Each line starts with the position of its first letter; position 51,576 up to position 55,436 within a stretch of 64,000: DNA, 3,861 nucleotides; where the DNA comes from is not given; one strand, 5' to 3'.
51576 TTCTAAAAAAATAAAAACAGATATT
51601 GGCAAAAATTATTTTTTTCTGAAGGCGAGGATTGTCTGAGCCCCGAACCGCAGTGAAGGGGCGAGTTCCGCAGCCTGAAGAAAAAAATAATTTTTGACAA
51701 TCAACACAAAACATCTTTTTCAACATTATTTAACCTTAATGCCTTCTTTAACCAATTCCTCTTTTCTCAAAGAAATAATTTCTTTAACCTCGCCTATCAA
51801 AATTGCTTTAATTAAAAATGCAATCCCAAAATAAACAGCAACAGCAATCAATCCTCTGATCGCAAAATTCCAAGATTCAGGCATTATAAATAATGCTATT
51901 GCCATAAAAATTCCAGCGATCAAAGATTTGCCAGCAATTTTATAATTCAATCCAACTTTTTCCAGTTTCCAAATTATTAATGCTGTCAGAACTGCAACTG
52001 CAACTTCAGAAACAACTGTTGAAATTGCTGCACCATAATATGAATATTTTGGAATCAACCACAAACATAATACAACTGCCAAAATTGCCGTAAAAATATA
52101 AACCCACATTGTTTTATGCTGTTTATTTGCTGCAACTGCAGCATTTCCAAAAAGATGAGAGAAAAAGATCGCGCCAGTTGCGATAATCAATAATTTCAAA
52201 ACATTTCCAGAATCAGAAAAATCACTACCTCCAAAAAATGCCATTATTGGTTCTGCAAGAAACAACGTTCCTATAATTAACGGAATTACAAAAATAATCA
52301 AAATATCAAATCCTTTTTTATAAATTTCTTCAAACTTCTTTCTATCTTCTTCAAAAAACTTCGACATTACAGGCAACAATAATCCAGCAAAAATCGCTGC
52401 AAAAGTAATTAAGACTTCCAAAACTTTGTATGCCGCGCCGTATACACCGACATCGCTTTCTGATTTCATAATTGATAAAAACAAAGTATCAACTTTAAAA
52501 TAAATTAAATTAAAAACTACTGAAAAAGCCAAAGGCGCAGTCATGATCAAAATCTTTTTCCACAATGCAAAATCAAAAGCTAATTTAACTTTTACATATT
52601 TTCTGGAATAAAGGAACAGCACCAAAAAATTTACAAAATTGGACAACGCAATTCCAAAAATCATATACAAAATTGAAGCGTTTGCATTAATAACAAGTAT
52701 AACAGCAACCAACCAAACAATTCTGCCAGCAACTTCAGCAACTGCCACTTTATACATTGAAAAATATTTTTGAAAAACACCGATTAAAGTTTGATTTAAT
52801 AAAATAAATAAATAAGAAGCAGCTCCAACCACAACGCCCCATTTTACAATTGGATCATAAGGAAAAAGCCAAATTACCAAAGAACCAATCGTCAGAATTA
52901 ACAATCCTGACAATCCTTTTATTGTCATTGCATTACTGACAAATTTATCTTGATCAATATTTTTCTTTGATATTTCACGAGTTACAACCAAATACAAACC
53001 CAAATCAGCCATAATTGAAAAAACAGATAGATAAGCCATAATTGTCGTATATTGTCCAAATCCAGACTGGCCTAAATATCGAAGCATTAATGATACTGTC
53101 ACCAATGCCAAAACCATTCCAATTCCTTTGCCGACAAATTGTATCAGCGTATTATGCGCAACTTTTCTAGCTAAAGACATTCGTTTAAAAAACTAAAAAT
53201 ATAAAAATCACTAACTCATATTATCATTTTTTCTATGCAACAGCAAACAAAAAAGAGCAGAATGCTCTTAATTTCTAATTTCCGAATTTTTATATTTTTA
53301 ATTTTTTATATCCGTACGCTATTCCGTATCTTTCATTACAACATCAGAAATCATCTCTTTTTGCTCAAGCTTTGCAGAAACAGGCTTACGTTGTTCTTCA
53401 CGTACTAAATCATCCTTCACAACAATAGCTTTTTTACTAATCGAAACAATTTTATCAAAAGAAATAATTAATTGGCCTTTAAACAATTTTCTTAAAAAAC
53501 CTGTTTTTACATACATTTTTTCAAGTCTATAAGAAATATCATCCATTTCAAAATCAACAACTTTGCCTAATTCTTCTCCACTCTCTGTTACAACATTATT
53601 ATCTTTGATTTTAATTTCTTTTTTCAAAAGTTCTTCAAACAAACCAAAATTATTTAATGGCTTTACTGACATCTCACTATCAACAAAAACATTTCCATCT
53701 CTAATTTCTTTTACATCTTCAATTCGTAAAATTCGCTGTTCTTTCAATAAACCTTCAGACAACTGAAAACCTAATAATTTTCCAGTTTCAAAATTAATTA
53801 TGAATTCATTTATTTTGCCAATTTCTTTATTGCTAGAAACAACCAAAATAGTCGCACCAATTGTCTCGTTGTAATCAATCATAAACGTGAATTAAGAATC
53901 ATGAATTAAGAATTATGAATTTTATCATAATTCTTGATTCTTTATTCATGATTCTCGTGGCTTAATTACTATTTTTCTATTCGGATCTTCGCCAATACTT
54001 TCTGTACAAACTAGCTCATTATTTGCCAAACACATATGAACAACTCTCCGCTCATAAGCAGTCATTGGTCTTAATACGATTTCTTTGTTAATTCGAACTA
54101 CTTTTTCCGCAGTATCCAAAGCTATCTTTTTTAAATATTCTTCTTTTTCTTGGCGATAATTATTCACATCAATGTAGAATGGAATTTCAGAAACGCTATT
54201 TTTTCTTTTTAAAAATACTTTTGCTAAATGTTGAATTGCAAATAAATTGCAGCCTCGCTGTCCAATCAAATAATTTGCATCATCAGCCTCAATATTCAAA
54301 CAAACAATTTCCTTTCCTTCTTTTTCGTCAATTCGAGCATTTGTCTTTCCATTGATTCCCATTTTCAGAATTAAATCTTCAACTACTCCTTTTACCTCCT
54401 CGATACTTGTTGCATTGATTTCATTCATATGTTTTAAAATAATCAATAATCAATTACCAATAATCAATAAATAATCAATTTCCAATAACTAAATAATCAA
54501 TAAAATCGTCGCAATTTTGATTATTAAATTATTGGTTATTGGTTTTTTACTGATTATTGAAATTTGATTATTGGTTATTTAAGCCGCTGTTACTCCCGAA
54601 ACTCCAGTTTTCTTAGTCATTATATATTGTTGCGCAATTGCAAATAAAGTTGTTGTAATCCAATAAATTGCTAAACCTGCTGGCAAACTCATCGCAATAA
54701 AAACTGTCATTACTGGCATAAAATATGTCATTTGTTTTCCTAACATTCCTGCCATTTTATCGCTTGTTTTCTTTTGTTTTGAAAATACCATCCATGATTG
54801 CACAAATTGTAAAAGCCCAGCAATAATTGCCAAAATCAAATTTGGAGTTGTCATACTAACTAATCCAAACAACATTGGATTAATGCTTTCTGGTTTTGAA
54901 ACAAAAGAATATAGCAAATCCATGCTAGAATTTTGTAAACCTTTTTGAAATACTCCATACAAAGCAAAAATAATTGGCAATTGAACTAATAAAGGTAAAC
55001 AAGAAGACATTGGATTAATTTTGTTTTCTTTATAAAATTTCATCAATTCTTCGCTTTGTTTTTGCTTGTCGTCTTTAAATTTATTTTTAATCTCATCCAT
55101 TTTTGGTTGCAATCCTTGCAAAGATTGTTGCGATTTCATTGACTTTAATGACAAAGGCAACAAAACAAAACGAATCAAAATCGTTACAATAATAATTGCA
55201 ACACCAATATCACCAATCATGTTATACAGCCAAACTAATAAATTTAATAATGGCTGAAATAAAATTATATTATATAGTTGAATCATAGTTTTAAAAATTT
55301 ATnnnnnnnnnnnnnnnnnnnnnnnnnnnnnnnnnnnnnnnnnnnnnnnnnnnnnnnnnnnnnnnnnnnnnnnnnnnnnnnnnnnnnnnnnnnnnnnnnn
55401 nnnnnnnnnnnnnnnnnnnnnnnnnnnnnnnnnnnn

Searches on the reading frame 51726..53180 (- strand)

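Call 83: search_protein_families(library=pfam, proteins=[window:51726-53180:-], max_evalue=0.0001)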
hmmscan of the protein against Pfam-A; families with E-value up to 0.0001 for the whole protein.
window:51726-53180:- (484 aa): 3 families
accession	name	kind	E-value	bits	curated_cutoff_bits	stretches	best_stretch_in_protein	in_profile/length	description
PF01943.22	Polysacc_synt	-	7.5e-30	104.7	28.2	1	8-275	2-273/274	Polysaccharide biosynthesis protein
PF13440.11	Polysacc_synt_3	-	2.7e-18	66.7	23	1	32-323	2-290/293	Polysaccharide biosynthesis protein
PF01554.23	MatE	-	2.2e-12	47.4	24.9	1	216-373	1-160/161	MatE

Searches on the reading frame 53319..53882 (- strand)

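Call 100: search_protein_families(library=pfam, proteins=[window:53319-53882:-], max_evalue=0.0001)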
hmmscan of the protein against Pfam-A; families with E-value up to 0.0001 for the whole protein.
window:53319-53882:- (187 aa): 1 family
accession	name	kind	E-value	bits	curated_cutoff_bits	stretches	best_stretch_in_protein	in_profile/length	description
PF05239.21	PRC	-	8e-12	45.4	21.2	2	3-55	5-58/78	PRC-barrel domain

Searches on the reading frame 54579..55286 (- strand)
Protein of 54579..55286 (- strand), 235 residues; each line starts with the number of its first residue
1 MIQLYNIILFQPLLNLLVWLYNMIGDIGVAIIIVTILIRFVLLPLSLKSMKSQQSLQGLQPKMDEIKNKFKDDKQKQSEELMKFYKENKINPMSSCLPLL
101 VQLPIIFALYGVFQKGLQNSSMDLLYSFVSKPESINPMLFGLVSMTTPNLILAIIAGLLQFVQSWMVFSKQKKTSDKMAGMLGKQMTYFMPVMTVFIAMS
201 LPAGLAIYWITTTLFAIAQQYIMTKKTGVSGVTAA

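Call 100: search_protein_families(library=pfam, proteins=[window:54579-55286:-], max_evalue=0.0001)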
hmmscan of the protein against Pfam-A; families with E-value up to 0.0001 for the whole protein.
window:54579-55286:- (235 aa): 1 family
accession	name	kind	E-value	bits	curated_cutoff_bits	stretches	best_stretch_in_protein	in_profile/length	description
PF02096.25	60KD_IMP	-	1.3e-53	181.7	35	1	28-225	2-163/163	60Kd inner membrane protein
